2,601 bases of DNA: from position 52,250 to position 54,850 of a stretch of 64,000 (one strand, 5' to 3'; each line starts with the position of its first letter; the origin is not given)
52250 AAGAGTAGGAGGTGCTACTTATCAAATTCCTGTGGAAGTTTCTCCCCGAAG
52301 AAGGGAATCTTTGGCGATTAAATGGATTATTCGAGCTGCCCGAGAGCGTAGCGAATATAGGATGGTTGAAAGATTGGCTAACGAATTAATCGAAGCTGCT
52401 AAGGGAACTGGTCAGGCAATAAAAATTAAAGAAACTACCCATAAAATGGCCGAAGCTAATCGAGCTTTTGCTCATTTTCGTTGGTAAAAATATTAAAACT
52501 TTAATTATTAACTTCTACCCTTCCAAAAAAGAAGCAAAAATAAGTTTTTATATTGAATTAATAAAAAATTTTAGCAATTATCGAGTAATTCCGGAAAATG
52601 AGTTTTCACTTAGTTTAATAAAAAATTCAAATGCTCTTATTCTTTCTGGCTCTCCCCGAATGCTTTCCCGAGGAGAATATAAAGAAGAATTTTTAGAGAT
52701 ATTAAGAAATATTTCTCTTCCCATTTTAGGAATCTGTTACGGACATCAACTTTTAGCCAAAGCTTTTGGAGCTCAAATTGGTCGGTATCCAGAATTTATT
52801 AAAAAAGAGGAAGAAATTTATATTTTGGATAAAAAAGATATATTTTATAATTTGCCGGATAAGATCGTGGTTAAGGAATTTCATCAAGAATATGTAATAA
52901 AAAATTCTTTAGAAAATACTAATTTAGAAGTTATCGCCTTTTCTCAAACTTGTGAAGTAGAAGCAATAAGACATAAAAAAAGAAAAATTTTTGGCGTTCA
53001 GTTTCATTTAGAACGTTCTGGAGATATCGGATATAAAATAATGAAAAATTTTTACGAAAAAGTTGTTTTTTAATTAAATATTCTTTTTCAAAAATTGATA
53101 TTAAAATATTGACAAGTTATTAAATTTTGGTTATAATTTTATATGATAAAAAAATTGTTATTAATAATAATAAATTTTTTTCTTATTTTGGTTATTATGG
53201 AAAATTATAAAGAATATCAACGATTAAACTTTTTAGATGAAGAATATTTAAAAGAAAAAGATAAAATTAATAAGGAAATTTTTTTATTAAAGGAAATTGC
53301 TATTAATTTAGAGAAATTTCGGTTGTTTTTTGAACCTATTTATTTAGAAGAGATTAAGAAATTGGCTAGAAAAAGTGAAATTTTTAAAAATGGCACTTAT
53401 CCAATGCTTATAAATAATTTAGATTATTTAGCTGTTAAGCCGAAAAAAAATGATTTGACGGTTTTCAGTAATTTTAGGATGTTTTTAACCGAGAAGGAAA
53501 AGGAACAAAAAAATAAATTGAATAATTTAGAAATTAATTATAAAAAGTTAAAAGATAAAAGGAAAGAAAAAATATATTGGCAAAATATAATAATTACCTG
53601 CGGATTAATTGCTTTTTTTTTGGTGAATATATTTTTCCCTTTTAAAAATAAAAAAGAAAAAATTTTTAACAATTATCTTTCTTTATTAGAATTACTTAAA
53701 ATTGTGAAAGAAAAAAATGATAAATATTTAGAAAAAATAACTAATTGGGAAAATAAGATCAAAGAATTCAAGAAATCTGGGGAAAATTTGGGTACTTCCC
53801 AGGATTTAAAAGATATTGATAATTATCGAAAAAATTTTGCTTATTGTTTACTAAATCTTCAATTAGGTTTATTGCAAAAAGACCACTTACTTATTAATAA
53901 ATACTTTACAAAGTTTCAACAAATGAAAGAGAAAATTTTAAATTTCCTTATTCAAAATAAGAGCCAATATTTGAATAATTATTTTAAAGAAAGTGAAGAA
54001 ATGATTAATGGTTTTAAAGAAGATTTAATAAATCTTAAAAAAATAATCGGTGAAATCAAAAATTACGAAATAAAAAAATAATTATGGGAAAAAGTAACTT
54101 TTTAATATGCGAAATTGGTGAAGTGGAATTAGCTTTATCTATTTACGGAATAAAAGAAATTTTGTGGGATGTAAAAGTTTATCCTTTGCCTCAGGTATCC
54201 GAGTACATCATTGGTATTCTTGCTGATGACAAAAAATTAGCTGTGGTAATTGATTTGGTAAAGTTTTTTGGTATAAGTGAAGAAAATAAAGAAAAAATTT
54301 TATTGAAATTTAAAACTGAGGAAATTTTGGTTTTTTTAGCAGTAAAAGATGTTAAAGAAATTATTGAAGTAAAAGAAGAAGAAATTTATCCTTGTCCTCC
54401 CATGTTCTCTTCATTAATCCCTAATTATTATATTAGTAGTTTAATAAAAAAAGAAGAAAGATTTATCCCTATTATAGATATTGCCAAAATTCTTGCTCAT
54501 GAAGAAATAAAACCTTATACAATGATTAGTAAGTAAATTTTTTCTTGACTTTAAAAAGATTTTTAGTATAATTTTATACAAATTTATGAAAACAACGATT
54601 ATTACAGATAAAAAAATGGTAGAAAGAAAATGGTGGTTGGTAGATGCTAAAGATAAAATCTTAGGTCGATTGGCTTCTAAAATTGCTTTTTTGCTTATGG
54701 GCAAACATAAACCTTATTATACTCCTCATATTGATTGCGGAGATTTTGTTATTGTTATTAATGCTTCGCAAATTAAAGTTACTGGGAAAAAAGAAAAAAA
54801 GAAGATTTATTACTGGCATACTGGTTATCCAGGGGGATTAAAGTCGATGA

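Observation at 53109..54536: Leaderless two-gene module: MCP-topology coiled-coil membrane protein plus orphan CheW-like protein, inserted between ribosomal operons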

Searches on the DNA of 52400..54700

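Call 104: search_rna_families(source=window, start=52400, end=54700, threshold=gathering)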
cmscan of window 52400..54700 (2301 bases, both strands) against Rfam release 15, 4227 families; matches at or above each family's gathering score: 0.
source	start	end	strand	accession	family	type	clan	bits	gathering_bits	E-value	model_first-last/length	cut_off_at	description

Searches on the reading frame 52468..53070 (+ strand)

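Call 3: search_protein_families(library=pfam, proteins=[window:52468-53070:+], max_evalue=1)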
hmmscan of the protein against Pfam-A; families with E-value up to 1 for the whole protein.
window:52468-53070:+ (201 aa): 4 families
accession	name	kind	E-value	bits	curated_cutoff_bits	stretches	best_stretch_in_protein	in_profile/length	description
PF00117.34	GATase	-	1.8e-31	109.7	22.8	1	41-197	27-188/190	Glutamine amidotransferase class-I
PF07722.19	Peptidase_C26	-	2e-09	38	20.5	1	67-182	89-219/219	Peptidase C26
PF01174.25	SNO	-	0.0016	18.8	27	1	64-200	49-187/188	SNO glutamine amidotransferase family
PF07685.20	GATase_3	-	0.033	14.2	27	1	49-100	38-92/196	CobB/CobQ-like glutamine amidotransferase domain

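Call 4: search_protein_families(library=ncbifam, proteins=[window:52468-53070:+], max_evalue=1)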
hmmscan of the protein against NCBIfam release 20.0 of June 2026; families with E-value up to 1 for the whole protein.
window:52468-53070:+ (201 aa): 32 families (the best 25 are shown)
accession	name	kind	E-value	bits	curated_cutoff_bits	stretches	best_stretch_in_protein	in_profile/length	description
NF001975.0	PRK00758.1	equivalog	3.1e-33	114.9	198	1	40-198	29-181/185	GMP synthase subunit A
TIGR00888.1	guaA_Nterm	equivalog_domain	4.6e-31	107.7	172.15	1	41-200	27-185/188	glutamine-hydrolyzing GMP synthase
NF011201.0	PRK14607.1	equivalog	4.2e-23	81.8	670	1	54-196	45-186/534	bifunctional anthranilate synthase component II/anthranilate phosphoribosyltransferase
NF000848.1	PRK00074.1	equivalog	4.1e-21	75.2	400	1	32-199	18-187/512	glutamine-hydrolyzing GMP synthase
NF005799.0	PRK07649.1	equivalog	2.8e-18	66.2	327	1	76-198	63-187/195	aminodeoxychorismate/anthranilate synthase component II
NF005849.0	PRK07765.1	equivalog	3.1e-18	65.8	308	1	52-194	45-187/219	aminodeoxychorismate/anthranilate synthase component II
NF006562.0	PRK09065.1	equivalog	1.2e-17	64.3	205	1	40-187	43-194/242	glutamine amidotransferase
NF005946.0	PRK08007.1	equivalog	1.3e-17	64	332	1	78-197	65-186/187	aminodeoxychorismate synthase component 2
NF045546.1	GCDPHdlase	equivalog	3e-17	63.4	250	1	60-198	70-197/198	gamma-glutamyl-CDP-amidate hydrolase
NF005367.0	PRK06895.1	equivalog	1.1e-16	61.3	265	1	29-197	18-187/190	anthranilate synthase component II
TIGR00566.1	trpG_papA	subfamily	1.6e-16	60.7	121.05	1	57-197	48-191/192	glutamine amidotransferase of anthranilate synthase or aminodeoxychorismate synthase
NF010081.0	PRK13566.1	equivalog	2.5e-16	59.1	645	1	54-197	572-718/729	anthranilate synthase component I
TIGR01815.1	TrpE-clade3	equivalog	1.2e-14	53.2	739.15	1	75-198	580-707/717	anthranilate synthase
NF005271.0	PRK06774.1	equivalog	2.4e-14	53.2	340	1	81-196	68-189/191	aminodeoxychorismate synthase component II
NF006462.0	PRK08857.1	equivalog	2.8e-14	53.2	345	1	12-198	3-192/193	aminodeoxychorismate/anthranilate synthase component II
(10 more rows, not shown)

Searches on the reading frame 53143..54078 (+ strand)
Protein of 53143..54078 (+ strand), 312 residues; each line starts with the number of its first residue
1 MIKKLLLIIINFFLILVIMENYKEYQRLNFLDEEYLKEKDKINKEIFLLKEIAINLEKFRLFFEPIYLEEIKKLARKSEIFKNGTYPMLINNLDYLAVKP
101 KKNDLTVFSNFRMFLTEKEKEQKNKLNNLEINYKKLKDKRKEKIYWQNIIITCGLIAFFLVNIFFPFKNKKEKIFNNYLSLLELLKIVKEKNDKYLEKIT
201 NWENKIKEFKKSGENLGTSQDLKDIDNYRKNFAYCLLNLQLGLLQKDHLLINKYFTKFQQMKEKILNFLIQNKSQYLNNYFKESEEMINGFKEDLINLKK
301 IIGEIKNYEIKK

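Call 3: search_protein_families(library=pfam, proteins=[window:53143-54078:+], max_evalue=1)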
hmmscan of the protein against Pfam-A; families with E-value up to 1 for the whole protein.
window:53143-54078:+ (312 aa): 2 families
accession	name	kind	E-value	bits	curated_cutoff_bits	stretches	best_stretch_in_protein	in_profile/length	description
PF19314.4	DUF5917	-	0.014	15.9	27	1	166-212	51-90/94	Family of unknown function (DUF5917)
PF16574.10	CEP209_CC5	-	0.26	11.9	25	1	257-302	67-112/128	Coiled-coil region of centrosome protein CE290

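Call 4: search_protein_families(library=ncbifam, proteins=[window:53143-54078:+], max_evalue=1)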
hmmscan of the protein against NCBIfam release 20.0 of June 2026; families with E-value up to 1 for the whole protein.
window:53143-54078:+ (312 aa): 2 families
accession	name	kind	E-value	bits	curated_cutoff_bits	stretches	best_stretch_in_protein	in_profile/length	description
NF010614.0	PRK14013.1-4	equivalog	0.069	12.2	495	1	142-209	63-128/357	hypothetical protein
NF010619.0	PRK14013.2-5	subfamily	0.083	12.4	387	1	143-209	57-121/329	hypothetical protein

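Call 15: find_homologous_proteins(query=window:53143-54078:+, max_evalue=0.01)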
Query window:53143-54078:+ (312 aa): 16 proteins with E <= 0.01 among 6998 candidates.
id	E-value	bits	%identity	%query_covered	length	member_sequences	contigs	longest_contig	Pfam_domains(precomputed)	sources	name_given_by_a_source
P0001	1.5e-177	607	100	94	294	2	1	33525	-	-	-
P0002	1.6e-156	538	86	100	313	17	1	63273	-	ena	-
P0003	1.4e-155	535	86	100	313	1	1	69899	-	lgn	-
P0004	3.4e-149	514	83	95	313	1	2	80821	-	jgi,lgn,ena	-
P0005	1.2e-103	365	64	98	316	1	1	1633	-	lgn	-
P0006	1.5e-86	309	58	94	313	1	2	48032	-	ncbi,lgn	ncbi:MAG: hypothetical protein ABIK78_01520 [candidate division WOR-3 bacterium]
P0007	2.6e-86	308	58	94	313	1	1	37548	-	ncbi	-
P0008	2.1e-84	302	56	94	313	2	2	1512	-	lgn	-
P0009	2.5e-82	295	55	100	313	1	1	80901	-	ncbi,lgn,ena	-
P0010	8.5e-82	293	55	94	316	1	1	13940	-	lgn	-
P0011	2.3e-81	292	54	100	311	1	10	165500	-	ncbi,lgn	ncbi:MAG: hypothetical protein ABIK77_01140 [candidate division WOR-3 bacterium]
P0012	9.7e-81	290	55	95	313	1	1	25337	-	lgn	-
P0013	2.6e-79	285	54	96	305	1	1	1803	-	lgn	-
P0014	9.3e-78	280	54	96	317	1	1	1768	-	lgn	-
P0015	8.9e-75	270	52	99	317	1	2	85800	-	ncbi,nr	ncbi:MAG: hypothetical protein N2323_00415 [candidate division WOR-3 bacterium]|nr:hypothetical prot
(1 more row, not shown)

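Call 28: search_protein_representatives(alignment_id=A1)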
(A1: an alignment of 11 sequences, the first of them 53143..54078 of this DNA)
Query: 11 sequences, 315 profile positions. Proteins with E-value up to 0.001 (for the whole library): 4; up to 1e-10: 4; up to 1e-30: 2. The best 4 are listed.
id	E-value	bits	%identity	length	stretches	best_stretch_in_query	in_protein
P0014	3.1e-123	427.5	-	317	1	1-314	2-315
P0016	7.0e-63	229.3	-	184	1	1-175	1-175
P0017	1.7e-29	119.6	-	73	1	2-74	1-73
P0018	1.0e-14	71.0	-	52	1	264-315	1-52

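Call 51: predict_structure(alignment_id=A1)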
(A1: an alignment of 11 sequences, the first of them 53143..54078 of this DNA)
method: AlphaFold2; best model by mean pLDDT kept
length: 312 residues; sequences in the alignment: 11
mean_pLDDT: 69.4   pTM: 0.44
mean pLDDT of the five models: 69.4, 66.1, 64.6, 63.4, 59.2
residues with pLDDT >= 90: 68; 70-90: 82; 50-70: 108; < 50: 54
segments of 3 or more residues with pLDDT < 50: 166-185, 209-218, 273-285, 305-312
pLDDT, mean of each block of 10 residues (from residue 1): 72 75 78 91 96 92 88 93 79 81 76 94 96 91 82 70 51 35 51 57 53 47 61 63 57 69 62 45 47 57 47 32
secondary structure, 60 per line:
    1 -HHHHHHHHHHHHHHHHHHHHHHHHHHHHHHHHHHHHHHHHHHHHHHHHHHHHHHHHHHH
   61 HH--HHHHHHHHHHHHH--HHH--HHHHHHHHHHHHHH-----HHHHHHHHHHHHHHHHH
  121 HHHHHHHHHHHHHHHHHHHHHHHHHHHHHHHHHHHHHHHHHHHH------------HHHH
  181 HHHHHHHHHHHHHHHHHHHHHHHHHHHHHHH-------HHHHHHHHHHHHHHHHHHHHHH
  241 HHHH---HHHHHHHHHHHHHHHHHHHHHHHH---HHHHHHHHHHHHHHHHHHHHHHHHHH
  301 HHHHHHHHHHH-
elements in order: H2-62 H65-77 H85-98 H104-164 H177-211 H219-244 H248-271 H275-311

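Call 56: fold_search(model_id=the predicted structure, library=pdb)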
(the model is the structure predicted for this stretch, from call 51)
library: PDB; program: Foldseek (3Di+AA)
matches with E <= 10: 101; with E <= 0.001: 0
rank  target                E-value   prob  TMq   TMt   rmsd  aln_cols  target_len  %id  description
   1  7p54_A                4.2e-01  0.10  0.14  0.12  30.5       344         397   12  Cryo-EM structure of human TTYH2 in GDN (released 2021-08-11)
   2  3pwx_B                4.5e-01  0.98  0.32  0.47   5.5       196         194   13  Structure of putative flagellar hook-associated protein from Vibrio parahaemolyticus (released 2011-01-19)
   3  7p5m_A                4.7e-01  0.08  0.13  0.11  32.6       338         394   10  Cryo-EM structure of human TTYH2 in lipid nanodiscs (released 2021-08-11)
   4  7sqc_O1               4.9e-01  0.16  0.18  0.09  67.5       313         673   12  Ciliary C1 central pair apparatus isolated from Chlamydomonas reinhardtii (released 2022-04-13)
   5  8to0_z3               5.4e-01  0.18  0.16  0.20  34.8       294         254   13  48-nm repeating structure of doublets from mouse sperm flagella (released 2023-11-01)
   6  9m08_C                6.0e-01  0.96  0.30  0.52   5.2       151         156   10  Structure of outer membrane lipoprotein QseG and histidine kinase QseE complex (released 2025-11-19)
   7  8to0_z1               6.3e-01  0.16  0.16  0.19  35.4       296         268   13  48-nm repeating structure of doublets from mouse sperm flagella (released 2023-11-01)
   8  7n6g_3H               7.7e-01  0.21  0.24  0.24  69.8       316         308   14  C1 of central pair (released 2022-05-18)
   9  9g71_A                8.0e-01  0.08  0.14  0.12  32.0       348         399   13  Cryo-EM structure of TTYH2 in complex with lipids in GDN (released 2025-05-21)
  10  5l7i_A                8.4e-01  0.38  0.21  0.13  10.7       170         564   16  Structure of human Smoothened in complex with Vismodegib (released 2016-07-20)
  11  7rtu_B                9.8e-01  0.08  0.15  0.14  32.0       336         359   11  Cryo-EM structure of a TTYH2 trans-dimer (released 2021-08-25)
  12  4k0d_A                1.1e+00  0.89  0.29  0.54   5.2       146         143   11  Periplasmic sensor domain of sensor histidine kinase, Adeh_2942 (released 2013-06-12)
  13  5l7i_B                1.1e+00  0.30  0.20  0.12  11.0       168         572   15  Structure of human Smoothened in complex with Vismodegib (released 2016-07-20)
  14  7p5c_A                1.1e+00  0.08  0.15  0.12  29.5       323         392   12  Cryo-EM structure of human TTYH3 in Ca2+ and GDN (released 2021-08-11)
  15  7n6g_3I               1.3e+00  0.11  0.19  0.15  67.5       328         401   12  C1 of central pair (released 2022-05-18)
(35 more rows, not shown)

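Call 72: search_solved_structures(query=A1, max_evalue=10, show_alignments=2)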
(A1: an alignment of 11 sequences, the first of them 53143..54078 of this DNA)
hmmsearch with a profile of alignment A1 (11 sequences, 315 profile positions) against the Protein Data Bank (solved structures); distinct sequences matched with E-value up to 10: 1.
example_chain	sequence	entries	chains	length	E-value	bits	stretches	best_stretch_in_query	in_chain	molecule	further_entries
9azj_A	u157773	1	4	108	0.16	14.5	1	84-144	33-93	NF-kappa-B essential modulator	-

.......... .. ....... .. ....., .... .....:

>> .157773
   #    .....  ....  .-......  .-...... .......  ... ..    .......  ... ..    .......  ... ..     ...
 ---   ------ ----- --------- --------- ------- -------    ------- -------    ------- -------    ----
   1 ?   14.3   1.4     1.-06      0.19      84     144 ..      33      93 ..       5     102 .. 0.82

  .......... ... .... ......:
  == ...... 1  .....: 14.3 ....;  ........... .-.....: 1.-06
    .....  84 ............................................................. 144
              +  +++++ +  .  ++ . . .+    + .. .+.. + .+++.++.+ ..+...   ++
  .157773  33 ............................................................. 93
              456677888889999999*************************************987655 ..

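Call 103: search_protein_families(library=padloc, proteins=[window:53143-54078:+], max_evalue=0.1)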
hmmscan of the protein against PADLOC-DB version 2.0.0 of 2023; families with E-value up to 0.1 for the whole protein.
window:53143-54078:+ (312 aa): 0 families

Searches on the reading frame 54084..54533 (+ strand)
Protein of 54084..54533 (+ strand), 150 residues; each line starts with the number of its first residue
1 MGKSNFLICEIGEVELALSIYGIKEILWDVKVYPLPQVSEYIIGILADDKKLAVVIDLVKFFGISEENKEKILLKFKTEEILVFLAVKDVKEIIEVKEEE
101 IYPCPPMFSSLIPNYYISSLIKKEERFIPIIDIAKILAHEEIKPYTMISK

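Call 3: search_protein_families(library=pfam, proteins=[window:54084-54533:+], max_evalue=1)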
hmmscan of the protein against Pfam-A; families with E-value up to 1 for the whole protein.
window:54084-54533:+ (150 aa): 2 families
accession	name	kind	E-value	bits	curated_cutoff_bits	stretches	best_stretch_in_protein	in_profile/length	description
PF01584.24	CheW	-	8.6e-15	55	23.5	1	6-140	2-137/138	CheW-like domain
PF08730.15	Rad33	-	0.035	14.5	21.7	1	109-139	80-110/165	Rad33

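Call 4: search_protein_families(library=ncbifam, proteins=[window:54084-54533:+], max_evalue=1)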
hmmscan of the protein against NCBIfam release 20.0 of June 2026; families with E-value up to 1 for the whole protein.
window:54084-54533:+ (150 aa): 2 families
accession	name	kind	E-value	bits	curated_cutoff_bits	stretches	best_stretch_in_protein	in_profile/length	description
NF007903.0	PRK10612.1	equivalog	9e-09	35.3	260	1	4-143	17-157/167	chemotaxis protein CheW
NF047858.1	ICEBs1XisBacil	equivalog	0.011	15.5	100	1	84-102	2-20/61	ICEBs1 excisionase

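Call 38: find_homologous_proteins(query=window:54084-54533:+, max_evalue=0.001)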
Query window:54084-54533:+ (150 aa): 8 proteins with E <= 0.001 among 119 candidates.
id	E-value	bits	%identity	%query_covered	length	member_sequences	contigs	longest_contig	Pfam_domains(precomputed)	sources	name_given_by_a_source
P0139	6.0e-84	297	95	100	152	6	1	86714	PF01584.25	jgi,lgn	jgi:purine-binding chemotaxis protein CheW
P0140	3.5e-64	233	75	99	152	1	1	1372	PF01584.25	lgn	-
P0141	1.7e-61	224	74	99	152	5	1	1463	PF01584.25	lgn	-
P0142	1.8e-60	221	72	99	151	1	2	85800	PF01584.25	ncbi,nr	ncbi:MAG: chemotaxis protein CheW [candidate division WOR-3 bacterium]|nr:chemotaxis protein CheW [c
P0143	5.4e-60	219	69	100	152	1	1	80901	PF01584.25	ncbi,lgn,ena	-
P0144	8.0e-60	219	69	100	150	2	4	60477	PF01584.25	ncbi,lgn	ncbi:MAG: chemotaxis protein CheW [candidate division WOR-3 bacterium]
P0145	1.0e-59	218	71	99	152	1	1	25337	PF01584.25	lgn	-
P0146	1.9e-58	214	70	99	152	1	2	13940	PF01584.25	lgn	-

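Call 50: find_encoding_contigs(protein=P0139, flank=4000, max_places=3)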
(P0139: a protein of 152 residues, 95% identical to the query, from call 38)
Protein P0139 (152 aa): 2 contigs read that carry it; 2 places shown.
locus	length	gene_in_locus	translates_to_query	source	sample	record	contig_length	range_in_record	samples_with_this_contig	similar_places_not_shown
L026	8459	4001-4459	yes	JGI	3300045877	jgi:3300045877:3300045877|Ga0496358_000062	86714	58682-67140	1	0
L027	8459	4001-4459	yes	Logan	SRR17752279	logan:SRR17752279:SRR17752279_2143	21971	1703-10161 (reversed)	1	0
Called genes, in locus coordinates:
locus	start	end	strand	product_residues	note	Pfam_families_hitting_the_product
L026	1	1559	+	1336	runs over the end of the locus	PF04997:RNA_pol_Rpb1_1, PF00623:RNA_pol_Rpb1_2, PF04983:RNA_pol_Rpb1_3, PF05000:RNA_pol_Rpb1_4, PF04998:RNA_pol_Rpb1_5, PF25984:BSH_YknX (faint)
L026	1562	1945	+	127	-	PF00164:Ribosom_S12_S23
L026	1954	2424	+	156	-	PF00177:Ribosomal_S7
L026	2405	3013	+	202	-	PF00117:GATase, PF07722:Peptidase_C26 (weak)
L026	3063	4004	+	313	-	-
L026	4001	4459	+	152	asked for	PF01584:CheW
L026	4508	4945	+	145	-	PF00572:Ribosomal_L13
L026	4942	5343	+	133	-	PF00380:Ribosomal_S9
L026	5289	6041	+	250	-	PF00318:Ribosomal_S2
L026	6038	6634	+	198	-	PF00889:EF_TS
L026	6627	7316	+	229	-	PF00696:AA_kinase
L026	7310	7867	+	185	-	PF01765:RRF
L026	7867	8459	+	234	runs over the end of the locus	PF01255:Prenyltransf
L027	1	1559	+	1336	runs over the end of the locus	PF04997:RNA_pol_Rpb1_1, PF00623:RNA_pol_Rpb1_2, PF04983:RNA_pol_Rpb1_3, PF05000:RNA_pol_Rpb1_4, PF04998:RNA_pol_Rpb1_5, PF25984:BSH_YknX (faint)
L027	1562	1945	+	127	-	PF00164:Ribosom_S12_S23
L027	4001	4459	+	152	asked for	PF01584:CheW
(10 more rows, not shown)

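Call 55: search_solved_structures(query=window:54084-54533:+, max_evalue=1, show_alignments=4)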
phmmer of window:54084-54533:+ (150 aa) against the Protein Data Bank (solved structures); distinct sequences matched with E-value up to 1: 6.
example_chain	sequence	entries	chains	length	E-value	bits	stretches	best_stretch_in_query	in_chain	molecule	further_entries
2qdl_A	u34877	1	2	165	8.9e-10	41.9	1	7-133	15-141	Chemotaxis signal transduction protein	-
8c5v_E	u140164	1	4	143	6.9e-06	29.3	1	5-142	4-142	Chemotaxis protein CheW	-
2ho9_A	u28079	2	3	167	7.7e-06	29.1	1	5-142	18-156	Chemotaxis protein cheW | CheW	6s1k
1k0s_A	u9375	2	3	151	3.5e-05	27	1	7-140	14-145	CHEMOTAXIS PROTEIN CHEW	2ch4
3ja6_A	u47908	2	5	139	4.8e-05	26.5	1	7-138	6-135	Chemotaxis protein CheW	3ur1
4jpb_W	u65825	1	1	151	7.2e-05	26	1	7-138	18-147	Chemotaxis protein CheW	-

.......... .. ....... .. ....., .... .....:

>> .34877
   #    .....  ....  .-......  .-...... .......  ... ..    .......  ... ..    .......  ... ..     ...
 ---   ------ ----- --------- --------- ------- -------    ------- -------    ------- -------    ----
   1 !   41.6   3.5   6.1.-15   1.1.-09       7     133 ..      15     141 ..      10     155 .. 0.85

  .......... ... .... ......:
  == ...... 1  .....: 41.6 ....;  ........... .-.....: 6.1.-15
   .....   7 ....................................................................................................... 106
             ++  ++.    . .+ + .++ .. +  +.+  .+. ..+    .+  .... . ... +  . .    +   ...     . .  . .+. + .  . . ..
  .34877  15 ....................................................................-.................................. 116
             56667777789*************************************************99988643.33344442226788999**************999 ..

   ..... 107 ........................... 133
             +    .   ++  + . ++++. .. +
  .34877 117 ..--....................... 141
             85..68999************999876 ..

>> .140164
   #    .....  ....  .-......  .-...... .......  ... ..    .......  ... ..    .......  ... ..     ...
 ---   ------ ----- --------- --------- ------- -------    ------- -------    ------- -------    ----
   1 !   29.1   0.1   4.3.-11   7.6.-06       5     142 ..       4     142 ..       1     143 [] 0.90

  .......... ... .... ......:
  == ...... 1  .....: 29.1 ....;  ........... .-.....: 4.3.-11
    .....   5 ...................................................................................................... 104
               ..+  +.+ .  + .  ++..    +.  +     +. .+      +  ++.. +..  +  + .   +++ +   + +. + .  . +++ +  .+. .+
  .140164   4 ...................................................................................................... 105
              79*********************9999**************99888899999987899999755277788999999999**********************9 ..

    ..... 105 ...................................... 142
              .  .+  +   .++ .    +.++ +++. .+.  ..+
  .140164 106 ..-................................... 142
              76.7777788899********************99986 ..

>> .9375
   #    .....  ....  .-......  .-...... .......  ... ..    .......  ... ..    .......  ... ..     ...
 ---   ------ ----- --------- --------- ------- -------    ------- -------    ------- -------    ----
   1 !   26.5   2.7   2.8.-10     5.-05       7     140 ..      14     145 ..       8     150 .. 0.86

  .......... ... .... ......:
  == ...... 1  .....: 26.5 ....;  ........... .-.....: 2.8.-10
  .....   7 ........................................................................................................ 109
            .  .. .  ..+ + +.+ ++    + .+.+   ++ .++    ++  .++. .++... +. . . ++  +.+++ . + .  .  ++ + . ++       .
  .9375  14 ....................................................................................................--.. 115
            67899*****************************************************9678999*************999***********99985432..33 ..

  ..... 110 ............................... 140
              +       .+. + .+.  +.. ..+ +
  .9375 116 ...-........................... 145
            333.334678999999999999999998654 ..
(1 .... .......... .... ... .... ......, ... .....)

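Call 88: find_related_loci(query=A7, collection=genome_contigs, flank=4000)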
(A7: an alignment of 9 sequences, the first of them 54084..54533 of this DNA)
Query A7 (150 aa) in genome_contigs; peptide patterns used: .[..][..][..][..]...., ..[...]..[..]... (x = any residue, [..] = any of these).
41 stretches matched a pattern; 3 encode a relative of the query (tblastn E <= 1e-3); 3 distinct loci.
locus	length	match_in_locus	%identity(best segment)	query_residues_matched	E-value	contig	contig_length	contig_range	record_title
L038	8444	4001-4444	74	3-150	1e-66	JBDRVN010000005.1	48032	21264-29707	MAG: candidate division WOR-3 bacterium isolate JZ-2_201705_bins_9 JZ-2_201705_bins_9_scaffold_5, whole genome shotgun s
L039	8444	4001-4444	73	3-150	1e-66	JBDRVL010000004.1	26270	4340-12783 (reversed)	MAG: candidate division WOR-3 bacterium isolate ZZQ_201803_bins_75 ZZQ_201803_bins_75_scaffold_4, whole genome shotgun s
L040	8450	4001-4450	69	1-150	3e-59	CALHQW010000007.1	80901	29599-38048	MAG: uncultured bacterium isolate S1_Bin_METABAT__176_1 genome assembly, contig: c_000001282605, whole genome shotgun se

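Call 103: search_protein_families(library=padloc, proteins=[window:54084-54533:+], max_evalue=0.1)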
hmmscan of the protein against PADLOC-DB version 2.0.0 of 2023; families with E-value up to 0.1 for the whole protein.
window:54084-54533:+ (150 aa): 0 families
